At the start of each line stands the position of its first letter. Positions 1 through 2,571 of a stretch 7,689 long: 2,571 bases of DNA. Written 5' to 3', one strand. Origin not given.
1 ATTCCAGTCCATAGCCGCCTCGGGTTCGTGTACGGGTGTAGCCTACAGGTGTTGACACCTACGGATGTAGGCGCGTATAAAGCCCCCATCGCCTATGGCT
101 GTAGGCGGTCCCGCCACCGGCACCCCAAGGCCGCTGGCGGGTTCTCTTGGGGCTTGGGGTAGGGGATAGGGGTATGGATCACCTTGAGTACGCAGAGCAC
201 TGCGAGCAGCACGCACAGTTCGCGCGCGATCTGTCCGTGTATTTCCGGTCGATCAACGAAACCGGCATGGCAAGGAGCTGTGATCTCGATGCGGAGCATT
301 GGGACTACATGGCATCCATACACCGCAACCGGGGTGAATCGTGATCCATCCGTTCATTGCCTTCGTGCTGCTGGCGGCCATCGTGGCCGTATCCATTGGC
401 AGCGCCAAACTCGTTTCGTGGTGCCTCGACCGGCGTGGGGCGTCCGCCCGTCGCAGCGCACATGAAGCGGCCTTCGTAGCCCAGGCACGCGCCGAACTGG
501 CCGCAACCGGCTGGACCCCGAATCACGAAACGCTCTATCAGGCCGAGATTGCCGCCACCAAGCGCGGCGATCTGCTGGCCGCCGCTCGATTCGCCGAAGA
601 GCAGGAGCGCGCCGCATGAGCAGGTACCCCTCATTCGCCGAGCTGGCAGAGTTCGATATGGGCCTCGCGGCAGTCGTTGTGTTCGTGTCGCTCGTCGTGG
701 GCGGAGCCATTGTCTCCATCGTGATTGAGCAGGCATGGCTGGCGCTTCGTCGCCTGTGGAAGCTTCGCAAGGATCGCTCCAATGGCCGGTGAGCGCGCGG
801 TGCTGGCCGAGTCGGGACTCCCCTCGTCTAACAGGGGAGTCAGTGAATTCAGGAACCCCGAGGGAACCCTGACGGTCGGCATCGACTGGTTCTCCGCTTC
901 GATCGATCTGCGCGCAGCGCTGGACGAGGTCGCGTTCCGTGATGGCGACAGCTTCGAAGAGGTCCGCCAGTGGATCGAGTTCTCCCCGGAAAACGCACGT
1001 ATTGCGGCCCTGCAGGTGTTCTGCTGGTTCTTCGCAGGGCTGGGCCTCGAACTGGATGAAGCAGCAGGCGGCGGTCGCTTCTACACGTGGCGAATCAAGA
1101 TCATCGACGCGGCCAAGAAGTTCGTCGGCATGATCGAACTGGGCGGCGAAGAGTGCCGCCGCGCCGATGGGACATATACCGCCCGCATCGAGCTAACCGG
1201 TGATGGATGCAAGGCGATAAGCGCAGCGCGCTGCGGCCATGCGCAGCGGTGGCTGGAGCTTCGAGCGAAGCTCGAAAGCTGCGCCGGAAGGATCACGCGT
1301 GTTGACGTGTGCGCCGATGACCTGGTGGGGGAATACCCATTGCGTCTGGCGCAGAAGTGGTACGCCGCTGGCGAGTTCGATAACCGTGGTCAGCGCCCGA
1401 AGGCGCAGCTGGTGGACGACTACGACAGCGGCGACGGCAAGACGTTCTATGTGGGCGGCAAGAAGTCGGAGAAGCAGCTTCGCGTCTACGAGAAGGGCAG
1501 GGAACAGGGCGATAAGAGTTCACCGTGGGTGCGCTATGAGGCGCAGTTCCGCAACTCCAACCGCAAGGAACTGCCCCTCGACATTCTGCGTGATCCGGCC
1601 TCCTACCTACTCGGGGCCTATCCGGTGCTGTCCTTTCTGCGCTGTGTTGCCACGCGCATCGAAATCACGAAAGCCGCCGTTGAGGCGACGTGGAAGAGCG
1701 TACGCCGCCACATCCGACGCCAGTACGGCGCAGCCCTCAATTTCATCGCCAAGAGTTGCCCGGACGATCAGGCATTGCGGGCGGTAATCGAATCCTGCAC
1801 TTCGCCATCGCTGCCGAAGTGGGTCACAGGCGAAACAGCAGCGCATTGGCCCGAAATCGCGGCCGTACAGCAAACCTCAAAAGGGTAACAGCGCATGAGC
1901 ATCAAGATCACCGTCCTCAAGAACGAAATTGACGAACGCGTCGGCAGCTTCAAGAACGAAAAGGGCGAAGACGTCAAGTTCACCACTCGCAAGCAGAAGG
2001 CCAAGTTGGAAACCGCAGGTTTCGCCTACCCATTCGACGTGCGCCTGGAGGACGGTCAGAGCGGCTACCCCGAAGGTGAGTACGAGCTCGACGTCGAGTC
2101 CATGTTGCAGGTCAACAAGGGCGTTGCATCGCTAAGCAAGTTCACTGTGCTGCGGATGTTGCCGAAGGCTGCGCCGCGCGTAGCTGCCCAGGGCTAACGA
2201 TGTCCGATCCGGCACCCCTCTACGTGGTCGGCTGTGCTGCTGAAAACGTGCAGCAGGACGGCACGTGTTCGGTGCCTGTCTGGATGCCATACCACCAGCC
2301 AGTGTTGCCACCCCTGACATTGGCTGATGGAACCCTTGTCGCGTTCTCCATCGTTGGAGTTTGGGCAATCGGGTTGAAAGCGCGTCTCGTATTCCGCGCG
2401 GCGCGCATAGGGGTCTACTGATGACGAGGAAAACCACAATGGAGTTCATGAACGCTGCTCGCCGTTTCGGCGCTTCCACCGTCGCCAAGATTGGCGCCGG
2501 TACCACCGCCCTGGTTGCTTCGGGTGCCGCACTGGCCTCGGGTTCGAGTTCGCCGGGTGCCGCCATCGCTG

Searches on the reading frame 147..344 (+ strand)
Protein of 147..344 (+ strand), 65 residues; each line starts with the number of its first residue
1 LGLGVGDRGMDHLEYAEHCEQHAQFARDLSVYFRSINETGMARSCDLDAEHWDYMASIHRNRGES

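Call 43: search_protein_families(library=phrogs, proteins=[window:147-344:+], max_evalue=0.01)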
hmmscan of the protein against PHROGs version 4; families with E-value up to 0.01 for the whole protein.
window:147-344:+ (65 aa): 0 families

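Call 44: search_protein_families(library=pfam, proteins=[window:147-344:+], max_evalue=10)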
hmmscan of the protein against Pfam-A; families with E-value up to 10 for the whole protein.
window:147-344:+ (65 aa): 1 family
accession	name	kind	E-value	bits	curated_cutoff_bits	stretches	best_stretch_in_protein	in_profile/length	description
PF22554.1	Chap-C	-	0.013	16.7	27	1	12-57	37-82/91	TY-Chap C-terminal domain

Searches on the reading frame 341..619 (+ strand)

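Call 43: search_protein_families(library=phrogs, proteins=[window:341-619:+], max_evalue=0.01)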
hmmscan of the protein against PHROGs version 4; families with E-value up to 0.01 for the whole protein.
window:341-619:+ (92 aa): 2 families
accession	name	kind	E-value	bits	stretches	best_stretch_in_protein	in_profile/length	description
phrog_2181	-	unknown function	1.3e-18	67.6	1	3-56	2-56/70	-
phrog_3059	-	unknown function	0.0096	16.8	1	16-87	40-109/157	-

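Call 44: search_protein_families(library=pfam, proteins=[window:341-619:+], max_evalue=10)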
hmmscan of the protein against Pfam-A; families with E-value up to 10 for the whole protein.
window:341-619:+ (92 aa): 2 families
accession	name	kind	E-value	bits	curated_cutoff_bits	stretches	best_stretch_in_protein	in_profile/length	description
PF10030.15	DUF2272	-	0.027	14.7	27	1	21-85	49-113/191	Uncharacterized protein conserved in bacteria (DUF2272)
PF16311.10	TMEM100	-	0.046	13.8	34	1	6-51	88-131/133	Transmembrane protein 100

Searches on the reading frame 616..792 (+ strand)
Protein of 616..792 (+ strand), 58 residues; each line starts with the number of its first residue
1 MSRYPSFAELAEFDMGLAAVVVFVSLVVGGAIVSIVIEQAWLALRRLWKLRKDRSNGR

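Call 43: search_protein_families(library=phrogs, proteins=[window:616-792:+], max_evalue=0.01)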
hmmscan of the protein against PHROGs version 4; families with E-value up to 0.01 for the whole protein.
window:616-792:+ (58 aa): 1 family
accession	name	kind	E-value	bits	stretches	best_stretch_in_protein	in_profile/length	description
phrog_35196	-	unknown function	1.1e-32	113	1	1-58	1-58/58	-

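Call 44: search_protein_families(library=pfam, proteins=[window:616-792:+], max_evalue=10)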
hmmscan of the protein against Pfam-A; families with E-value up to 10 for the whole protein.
window:616-792:+ (58 aa): 0 families

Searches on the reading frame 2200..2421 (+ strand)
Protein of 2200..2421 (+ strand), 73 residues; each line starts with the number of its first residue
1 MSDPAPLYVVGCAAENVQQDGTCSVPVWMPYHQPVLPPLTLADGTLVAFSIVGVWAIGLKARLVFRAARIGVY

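Call 43: search_protein_families(library=phrogs, proteins=[window:2200-2421:+], max_evalue=0.01)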
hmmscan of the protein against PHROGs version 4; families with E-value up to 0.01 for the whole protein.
window:2200-2421:+ (73 aa): 1 family
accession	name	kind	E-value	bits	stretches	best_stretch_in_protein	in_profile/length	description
phrog_4644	-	tail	4.7e-21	75.7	1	5-69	3-67/71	tail protein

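Call 44: search_protein_families(library=pfam, proteins=[window:2200-2421:+], max_evalue=10)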
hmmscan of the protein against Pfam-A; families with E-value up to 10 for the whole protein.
window:2200-2421:+ (73 aa): 1 family
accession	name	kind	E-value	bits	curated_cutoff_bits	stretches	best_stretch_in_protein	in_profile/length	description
PF13064.11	DUF3927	-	0.19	12.2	25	1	41-57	29-45/53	Protein of unknown function (DUF3927)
